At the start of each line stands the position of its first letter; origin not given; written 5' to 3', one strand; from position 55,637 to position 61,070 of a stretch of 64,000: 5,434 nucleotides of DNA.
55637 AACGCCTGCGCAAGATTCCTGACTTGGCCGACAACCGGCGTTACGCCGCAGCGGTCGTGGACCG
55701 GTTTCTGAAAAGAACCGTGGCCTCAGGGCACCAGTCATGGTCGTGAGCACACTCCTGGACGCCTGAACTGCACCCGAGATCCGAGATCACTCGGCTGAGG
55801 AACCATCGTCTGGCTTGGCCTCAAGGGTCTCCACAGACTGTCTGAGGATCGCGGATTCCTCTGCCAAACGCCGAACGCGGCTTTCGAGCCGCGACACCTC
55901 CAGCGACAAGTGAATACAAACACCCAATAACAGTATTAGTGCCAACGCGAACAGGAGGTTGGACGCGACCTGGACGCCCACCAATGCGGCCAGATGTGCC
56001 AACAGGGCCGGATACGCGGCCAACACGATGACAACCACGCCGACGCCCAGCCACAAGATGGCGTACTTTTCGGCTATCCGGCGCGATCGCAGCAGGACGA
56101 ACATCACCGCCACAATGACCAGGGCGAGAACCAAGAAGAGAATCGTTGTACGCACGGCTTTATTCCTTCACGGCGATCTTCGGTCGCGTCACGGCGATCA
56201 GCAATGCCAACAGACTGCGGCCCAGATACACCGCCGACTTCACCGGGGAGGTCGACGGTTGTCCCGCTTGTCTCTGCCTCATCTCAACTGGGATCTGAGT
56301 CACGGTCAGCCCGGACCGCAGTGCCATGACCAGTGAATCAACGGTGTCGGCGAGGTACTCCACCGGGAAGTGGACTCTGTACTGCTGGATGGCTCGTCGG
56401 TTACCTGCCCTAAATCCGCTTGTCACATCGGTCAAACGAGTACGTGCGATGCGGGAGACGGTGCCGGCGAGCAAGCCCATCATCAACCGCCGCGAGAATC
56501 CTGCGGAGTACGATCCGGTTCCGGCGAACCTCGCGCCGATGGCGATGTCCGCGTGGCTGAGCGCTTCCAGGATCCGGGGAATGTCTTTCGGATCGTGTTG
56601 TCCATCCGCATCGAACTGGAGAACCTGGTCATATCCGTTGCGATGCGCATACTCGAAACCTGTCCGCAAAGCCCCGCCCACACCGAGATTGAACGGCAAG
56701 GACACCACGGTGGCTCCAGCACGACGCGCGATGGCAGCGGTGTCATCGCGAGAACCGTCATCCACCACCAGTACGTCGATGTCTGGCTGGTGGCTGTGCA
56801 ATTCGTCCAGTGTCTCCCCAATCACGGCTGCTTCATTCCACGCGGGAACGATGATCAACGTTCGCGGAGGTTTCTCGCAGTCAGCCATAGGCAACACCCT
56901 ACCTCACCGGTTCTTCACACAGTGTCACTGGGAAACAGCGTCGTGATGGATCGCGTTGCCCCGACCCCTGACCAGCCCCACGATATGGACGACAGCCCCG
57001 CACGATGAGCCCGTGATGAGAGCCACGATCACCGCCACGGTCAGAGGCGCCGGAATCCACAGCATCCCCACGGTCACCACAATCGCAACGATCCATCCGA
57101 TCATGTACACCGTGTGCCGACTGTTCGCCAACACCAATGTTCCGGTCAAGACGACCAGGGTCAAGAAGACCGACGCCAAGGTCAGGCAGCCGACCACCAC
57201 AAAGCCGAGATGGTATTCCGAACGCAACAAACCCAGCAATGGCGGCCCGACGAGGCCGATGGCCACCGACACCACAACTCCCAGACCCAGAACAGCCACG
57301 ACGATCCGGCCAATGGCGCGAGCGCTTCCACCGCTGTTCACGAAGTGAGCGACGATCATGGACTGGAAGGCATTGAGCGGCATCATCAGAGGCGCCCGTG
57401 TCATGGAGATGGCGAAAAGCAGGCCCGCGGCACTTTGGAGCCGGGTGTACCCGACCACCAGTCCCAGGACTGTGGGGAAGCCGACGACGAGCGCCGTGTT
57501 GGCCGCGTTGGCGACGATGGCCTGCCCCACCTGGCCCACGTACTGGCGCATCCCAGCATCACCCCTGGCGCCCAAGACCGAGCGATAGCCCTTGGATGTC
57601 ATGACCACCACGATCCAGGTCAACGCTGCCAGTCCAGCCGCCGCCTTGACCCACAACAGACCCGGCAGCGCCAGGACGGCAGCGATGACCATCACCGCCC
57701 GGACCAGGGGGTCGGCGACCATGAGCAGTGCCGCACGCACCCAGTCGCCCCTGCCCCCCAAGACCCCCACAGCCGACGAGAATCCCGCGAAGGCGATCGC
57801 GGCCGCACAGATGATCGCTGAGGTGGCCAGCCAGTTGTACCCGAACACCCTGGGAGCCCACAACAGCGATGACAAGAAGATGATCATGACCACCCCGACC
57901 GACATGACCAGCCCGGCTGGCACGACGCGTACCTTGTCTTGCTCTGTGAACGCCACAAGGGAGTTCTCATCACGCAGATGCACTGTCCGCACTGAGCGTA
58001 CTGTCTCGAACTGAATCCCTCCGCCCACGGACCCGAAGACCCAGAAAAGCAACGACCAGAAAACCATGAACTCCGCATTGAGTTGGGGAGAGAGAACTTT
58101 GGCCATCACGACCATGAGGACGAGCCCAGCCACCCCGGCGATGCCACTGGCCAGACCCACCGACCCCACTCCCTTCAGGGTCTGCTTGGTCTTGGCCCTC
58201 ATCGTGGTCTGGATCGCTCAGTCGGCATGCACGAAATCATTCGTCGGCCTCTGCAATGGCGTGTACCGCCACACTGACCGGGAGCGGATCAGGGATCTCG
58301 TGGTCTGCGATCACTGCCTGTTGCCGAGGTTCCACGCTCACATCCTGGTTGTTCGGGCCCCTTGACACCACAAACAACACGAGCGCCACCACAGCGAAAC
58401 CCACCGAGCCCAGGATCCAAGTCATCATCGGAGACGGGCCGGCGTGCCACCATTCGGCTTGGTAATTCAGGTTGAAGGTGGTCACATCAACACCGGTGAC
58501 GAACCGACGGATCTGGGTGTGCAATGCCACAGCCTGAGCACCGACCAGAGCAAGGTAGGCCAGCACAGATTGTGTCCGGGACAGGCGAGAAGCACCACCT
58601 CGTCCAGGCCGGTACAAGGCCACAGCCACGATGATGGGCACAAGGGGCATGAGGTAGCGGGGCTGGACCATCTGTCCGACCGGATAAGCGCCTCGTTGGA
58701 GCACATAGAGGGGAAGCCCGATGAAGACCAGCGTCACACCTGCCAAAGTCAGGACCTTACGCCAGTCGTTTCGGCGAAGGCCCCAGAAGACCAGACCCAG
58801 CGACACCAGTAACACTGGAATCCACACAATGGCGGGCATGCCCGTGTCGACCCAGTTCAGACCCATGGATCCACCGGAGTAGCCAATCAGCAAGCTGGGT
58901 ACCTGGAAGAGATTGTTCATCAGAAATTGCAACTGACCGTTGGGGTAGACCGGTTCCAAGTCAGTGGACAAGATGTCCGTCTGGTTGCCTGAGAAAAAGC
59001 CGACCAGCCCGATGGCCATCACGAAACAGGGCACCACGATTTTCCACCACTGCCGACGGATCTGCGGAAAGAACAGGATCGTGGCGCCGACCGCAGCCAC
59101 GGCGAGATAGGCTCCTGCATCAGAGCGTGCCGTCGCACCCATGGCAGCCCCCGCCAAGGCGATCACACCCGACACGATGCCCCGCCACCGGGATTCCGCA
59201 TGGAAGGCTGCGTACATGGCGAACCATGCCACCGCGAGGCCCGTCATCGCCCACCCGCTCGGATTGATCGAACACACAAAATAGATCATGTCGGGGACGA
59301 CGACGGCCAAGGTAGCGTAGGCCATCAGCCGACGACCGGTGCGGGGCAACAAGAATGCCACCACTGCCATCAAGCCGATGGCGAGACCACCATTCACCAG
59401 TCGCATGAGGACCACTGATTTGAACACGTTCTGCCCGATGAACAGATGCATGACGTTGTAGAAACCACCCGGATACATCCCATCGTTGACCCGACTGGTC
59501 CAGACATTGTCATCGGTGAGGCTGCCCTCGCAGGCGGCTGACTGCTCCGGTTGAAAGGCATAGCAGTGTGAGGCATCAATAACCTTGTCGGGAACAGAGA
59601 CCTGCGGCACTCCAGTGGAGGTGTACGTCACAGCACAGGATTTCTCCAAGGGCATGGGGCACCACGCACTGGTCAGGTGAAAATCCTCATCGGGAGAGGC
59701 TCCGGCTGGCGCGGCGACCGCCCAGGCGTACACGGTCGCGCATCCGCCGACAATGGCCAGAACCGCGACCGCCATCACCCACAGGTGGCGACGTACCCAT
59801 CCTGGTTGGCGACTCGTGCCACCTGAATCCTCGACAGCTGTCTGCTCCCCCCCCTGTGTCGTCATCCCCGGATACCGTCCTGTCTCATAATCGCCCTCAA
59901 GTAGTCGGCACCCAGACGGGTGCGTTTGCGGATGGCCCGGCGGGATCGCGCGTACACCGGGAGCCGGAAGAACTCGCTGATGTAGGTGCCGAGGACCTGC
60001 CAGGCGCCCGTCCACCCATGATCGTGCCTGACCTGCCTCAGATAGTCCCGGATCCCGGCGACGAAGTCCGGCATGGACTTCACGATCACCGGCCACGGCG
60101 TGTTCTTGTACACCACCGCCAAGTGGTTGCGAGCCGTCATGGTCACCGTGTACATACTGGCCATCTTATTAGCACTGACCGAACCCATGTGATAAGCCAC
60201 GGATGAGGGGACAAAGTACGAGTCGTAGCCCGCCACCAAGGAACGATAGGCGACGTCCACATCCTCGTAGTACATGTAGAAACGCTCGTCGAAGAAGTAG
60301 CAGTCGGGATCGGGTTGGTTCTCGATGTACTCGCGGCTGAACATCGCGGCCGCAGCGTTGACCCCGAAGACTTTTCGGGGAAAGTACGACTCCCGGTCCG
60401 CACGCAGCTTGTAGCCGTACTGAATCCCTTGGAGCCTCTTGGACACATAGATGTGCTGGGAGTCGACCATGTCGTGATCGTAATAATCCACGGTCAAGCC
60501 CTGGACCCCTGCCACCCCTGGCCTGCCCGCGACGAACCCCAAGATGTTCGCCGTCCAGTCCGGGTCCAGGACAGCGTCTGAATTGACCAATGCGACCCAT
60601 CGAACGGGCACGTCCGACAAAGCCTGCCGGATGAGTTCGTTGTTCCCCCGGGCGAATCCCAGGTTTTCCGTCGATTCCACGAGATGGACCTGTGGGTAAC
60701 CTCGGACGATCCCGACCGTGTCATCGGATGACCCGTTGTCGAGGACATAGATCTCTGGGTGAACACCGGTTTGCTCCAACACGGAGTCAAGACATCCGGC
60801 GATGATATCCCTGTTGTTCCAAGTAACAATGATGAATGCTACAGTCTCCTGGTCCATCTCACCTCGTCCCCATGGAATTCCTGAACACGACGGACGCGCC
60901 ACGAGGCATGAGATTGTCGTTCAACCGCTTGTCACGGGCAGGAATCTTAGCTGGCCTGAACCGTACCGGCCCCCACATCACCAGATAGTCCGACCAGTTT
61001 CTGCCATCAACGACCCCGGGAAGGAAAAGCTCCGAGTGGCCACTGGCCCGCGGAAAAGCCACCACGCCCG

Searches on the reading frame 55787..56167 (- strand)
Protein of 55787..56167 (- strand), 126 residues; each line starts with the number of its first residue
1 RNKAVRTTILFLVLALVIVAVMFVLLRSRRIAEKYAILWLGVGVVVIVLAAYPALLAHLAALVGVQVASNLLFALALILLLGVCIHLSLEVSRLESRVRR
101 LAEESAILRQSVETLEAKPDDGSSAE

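Call 73: search_protein_families(library=pfam, proteins=[window:55787-56167:-], max_evalue=0.0001)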
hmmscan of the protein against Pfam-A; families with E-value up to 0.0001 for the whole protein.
window:55787-56167:- (126 aa): 1 family
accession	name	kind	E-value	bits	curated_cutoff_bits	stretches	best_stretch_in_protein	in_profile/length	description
PF10066.14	DUF2304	-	4.8e-22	78.7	25.5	1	8-110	3-105/106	Uncharacterized conserved protein (DUF2304)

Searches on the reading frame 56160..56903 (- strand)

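Call 73: search_protein_families(library=pfam, proteins=[window:56160-56903:-], max_evalue=0.0001)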
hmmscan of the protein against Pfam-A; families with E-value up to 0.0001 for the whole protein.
window:56160-56903:- (247 aa): 2 families
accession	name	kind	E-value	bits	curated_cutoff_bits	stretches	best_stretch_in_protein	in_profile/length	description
PF00535.33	Glycos_transf_2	-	1.7e-25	90.4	23.3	1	17-174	2-166/168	Glycosyl transferase family 2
PF13641.12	Glyco_tranf_2_3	-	9.3e-08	32.8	27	1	13-121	1-119/230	Glycosyltransferase like family 2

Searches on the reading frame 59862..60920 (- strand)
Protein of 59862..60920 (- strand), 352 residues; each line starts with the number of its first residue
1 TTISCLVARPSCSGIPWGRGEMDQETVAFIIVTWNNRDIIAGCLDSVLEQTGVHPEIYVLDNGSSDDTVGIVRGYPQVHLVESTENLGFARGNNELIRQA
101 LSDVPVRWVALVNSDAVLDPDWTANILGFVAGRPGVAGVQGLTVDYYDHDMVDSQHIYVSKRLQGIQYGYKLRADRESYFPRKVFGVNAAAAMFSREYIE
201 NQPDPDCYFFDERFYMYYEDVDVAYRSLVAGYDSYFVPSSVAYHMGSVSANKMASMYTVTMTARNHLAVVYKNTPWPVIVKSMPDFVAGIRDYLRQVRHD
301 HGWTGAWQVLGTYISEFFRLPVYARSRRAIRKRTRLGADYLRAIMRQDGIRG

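Call 73: search_protein_families(library=pfam, proteins=[window:59862-60920:-], max_evalue=0.0001)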
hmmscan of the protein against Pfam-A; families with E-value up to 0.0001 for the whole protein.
window:59862-60920:- (352 aa): 4 families
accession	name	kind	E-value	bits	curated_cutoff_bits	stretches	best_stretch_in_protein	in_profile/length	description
PF00535.33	Glycos_transf_2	-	1.4e-22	80.8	23.3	1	29-199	2-164/168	Glycosyl transferase family 2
PF13641.12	Glyco_tranf_2_3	-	1.7e-11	45.1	27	1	27-245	3-212/230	Glycosyltransferase like family 2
PF13632.12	Glyco_trans_2_3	-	2.6e-06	27.9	27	1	108-243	1-122/198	Glycosyl transferase family group 2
PF13704.12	Glyco_tranf_2_4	-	6e-06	27.1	27.5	1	36-115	3-81/98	Glycosyl transferase family 2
